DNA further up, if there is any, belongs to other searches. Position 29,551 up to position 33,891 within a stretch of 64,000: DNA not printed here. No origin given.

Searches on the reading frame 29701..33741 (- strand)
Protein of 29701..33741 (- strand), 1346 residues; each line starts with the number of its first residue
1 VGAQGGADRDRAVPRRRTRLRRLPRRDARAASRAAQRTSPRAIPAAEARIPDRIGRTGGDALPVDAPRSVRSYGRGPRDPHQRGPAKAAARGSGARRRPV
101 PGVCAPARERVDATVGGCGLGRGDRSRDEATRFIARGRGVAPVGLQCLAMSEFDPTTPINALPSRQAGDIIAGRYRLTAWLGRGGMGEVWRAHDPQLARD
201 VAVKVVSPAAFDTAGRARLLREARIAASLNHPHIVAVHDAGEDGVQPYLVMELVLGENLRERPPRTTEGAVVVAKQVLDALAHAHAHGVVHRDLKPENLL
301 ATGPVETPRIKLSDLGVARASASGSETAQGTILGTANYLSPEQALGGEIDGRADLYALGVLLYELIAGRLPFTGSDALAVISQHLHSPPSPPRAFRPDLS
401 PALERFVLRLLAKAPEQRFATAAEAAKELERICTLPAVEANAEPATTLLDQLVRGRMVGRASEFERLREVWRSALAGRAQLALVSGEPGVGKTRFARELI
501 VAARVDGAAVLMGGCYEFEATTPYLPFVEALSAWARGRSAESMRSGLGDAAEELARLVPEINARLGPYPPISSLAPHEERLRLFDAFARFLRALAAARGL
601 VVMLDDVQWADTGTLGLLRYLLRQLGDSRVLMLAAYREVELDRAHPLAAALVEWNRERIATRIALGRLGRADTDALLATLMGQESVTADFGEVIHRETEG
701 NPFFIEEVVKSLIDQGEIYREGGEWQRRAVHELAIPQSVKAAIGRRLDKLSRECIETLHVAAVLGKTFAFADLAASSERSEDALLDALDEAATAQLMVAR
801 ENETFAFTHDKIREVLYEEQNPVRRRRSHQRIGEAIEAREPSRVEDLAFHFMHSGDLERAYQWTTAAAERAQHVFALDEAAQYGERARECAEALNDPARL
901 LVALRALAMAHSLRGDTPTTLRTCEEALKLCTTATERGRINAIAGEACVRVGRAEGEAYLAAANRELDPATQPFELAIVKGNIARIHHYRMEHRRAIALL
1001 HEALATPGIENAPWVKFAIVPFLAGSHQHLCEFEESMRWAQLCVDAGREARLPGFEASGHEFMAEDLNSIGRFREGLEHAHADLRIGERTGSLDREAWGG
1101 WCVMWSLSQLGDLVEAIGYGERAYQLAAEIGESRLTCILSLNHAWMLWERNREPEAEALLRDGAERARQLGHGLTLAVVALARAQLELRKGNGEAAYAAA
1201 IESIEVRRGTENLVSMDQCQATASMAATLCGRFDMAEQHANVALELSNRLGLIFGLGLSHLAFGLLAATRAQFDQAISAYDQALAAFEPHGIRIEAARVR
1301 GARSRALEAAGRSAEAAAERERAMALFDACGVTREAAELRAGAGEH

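Call 49: search_protein_families(library=pfam, proteins=[window:29701-33741:-], max_evalue=0.01)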
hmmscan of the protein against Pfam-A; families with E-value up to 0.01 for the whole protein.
window:29701-33741:- (1346 aa): 8 families
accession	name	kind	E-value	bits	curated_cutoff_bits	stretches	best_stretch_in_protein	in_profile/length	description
PF00069.31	Pkinase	-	1.5e-44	152.8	31.7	1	177-423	3-255/263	Protein kinase domain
PF13191.12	AAA_16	-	4e-29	102.7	32.6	1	457-632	2-166/167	AAA ATPase domain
PF07714.23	PK_Tyr_Ser-Thr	-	1.7e-25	90.2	23.1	1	178-418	4-248/258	Protein tyrosine and serine/threonine kinase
PF13401.12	AAA_22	-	1.2e-06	29.3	27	1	478-623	4-109/130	AAA domain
PF13424.12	TPR_12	-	3.8e-06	27.4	30.1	1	1107-1169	13-77/77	Tetratricopeptide repeat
PF13604.12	AAA_30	-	0.00097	19.4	27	1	469-616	8-106/191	AAA domain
PF00515.34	TPR_1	-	0.0046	17.2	27.8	0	1272-1285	16-29/34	Tetratricopeptide repeat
PF20720.3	nSTAND3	-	0.0068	16.6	27.2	0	480-509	18-47/155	Novel STAND NTPase 3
